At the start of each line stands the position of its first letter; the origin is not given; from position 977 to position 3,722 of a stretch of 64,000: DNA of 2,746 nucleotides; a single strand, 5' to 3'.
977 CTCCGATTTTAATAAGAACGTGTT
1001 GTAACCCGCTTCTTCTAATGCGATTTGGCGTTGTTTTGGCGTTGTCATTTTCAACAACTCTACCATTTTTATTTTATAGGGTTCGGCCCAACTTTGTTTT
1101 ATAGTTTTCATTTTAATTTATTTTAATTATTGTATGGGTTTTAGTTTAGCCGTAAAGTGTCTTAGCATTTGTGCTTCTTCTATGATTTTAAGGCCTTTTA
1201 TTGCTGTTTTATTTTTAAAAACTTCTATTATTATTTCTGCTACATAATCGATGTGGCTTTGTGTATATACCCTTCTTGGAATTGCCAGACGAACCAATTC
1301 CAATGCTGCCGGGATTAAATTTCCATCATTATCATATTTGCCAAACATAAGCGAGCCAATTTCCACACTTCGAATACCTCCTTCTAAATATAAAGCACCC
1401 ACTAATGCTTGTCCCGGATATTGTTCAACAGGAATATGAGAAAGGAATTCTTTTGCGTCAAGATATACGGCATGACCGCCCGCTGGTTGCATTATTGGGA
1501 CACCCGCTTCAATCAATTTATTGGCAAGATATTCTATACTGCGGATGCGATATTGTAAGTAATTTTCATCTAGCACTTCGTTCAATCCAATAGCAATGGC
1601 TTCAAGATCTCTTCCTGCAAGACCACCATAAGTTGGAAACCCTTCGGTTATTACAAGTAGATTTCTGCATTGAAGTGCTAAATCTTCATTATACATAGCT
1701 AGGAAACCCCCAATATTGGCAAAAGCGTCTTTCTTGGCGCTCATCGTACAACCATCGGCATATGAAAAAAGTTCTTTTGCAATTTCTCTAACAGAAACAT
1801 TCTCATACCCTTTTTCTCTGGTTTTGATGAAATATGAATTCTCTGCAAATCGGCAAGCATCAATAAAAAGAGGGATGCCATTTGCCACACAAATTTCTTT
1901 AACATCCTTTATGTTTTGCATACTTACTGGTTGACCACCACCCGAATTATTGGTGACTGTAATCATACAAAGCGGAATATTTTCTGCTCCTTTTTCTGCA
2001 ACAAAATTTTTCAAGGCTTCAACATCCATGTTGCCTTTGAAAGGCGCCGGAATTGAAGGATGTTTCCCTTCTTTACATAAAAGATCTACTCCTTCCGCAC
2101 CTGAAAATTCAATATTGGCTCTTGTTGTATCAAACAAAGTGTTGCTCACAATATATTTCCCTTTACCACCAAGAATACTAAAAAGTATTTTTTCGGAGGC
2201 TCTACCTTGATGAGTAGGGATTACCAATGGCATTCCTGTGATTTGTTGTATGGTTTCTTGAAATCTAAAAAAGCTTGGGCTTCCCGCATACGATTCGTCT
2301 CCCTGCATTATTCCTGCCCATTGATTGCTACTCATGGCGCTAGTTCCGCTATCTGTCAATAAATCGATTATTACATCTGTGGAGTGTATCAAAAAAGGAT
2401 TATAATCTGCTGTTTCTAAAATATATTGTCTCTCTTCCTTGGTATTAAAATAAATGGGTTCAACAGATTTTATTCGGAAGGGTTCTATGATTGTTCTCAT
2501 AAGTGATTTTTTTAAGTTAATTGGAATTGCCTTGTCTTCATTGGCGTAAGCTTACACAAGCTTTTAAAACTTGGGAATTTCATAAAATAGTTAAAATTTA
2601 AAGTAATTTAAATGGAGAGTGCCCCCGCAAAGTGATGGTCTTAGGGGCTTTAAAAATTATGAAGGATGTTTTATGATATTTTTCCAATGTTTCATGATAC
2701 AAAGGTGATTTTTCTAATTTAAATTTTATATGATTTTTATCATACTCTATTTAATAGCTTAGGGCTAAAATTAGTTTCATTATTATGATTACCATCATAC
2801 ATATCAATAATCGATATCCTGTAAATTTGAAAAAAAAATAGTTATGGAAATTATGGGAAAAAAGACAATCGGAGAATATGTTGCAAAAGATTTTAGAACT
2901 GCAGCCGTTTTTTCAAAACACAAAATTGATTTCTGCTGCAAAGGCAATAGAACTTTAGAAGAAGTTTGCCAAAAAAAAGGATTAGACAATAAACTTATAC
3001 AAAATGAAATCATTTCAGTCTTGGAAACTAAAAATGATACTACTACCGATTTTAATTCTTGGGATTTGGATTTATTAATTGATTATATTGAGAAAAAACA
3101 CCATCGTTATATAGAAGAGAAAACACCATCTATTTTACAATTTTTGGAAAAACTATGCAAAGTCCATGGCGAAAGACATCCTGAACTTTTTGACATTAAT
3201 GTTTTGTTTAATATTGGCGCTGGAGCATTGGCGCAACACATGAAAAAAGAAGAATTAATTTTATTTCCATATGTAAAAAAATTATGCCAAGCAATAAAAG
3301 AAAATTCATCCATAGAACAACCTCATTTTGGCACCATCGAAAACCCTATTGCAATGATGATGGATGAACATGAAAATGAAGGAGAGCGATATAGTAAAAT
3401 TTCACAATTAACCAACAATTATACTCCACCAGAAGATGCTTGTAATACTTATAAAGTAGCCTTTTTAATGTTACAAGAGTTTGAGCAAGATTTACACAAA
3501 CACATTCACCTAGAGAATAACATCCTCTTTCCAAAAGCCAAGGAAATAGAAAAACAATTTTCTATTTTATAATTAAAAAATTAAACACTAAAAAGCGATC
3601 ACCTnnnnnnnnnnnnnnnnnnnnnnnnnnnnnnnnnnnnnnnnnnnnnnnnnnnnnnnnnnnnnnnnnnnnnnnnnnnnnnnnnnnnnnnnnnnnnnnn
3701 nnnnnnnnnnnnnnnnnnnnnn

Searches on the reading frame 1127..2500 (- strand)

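Call 71: search_protein_families(library=ncbifam, proteins=[window:1127-2500:-], max_evalue=0.001)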
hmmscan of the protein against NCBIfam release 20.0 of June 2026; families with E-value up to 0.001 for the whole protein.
window:1127-2500:- (457 aa): 6 families
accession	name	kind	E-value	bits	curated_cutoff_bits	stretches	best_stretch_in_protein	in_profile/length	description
NF009709.0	PRK13238.1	subfamily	1.5e-206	686.6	285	1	2-456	5-461/463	tryptophanase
TIGR02618.1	tyr_phenol_ly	equivalog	2.5e-171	570.5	720.7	1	6-453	2-449/450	tyrosine phenol-lyase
NF053783.1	TphnTnaApg1401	equivalog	3.7e-165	550.3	750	1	6-455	7-456/457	tryptophanase TnaA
TIGR02617.1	tnaA_trp_ase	equivalog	8e-156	519.7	825.8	1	4-456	3-467/467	tryptophanase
TIGR02539.1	SepCysS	equivalog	0.00025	20.2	365.25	1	74-215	50-183/370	O-phospho-L-seryl-tRNA:Cys-tRNA synthase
NF041359.1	GntG_guanitoxin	subfamily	0.00092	18.4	230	0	44-220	5-179/343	GntG family PLP-dependent aldolase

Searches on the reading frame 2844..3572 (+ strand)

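Call 3: search_protein_families(library=pfam, proteins=[window:2844-3572:+], max_evalue=0.01)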
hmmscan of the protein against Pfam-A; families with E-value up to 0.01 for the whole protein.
window:2844-3572:+ (242 aa): 2 families
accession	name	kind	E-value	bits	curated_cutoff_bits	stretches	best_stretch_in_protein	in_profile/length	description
PF04405.19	ScdA_N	-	2.2e-20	72.5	32.5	1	6-57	2-53/56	Domain of Unknown function (DUF542)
PF01814.28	Hemerythrin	-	1.5e-13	51.8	25.3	1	84-232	7-127/127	Hemerythrin HHE cation binding domain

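Call 4: search_protein_families(library=ncbifam, proteins=[window:2844-3572:+], max_evalue=0.01)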
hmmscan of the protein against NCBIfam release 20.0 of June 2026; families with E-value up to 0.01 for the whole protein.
window:2844-3572:+ (242 aa): 5 families
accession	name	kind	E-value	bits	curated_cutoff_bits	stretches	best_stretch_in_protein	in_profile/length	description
TIGR03652.1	FeS_repair_RIC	equivalog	3.9e-70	236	204.7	1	9-232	1-216/216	iron-sulfur cluster repair di-iron protein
NF008221.0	PRK10992.1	equivalog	4.9e-46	157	254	1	7-234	6-218/220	iron-sulfur cluster repair protein YtfE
NF009777.0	PRK13276.1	equivalog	2.2e-36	125.8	259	1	7-232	5-223/224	iron-sulfur cluster repair di-iron protein ScdA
NF041614.1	FeSrepair_DnrN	equivalog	1.1e-19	71.3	300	1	69-231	3-153/157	iron-sulfur cluster repair protein DnrN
NF053874.1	persist_PA2171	equivalog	0.0045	16.8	190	0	204-235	30-61/157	PA2171 family ribosome-binding persister protein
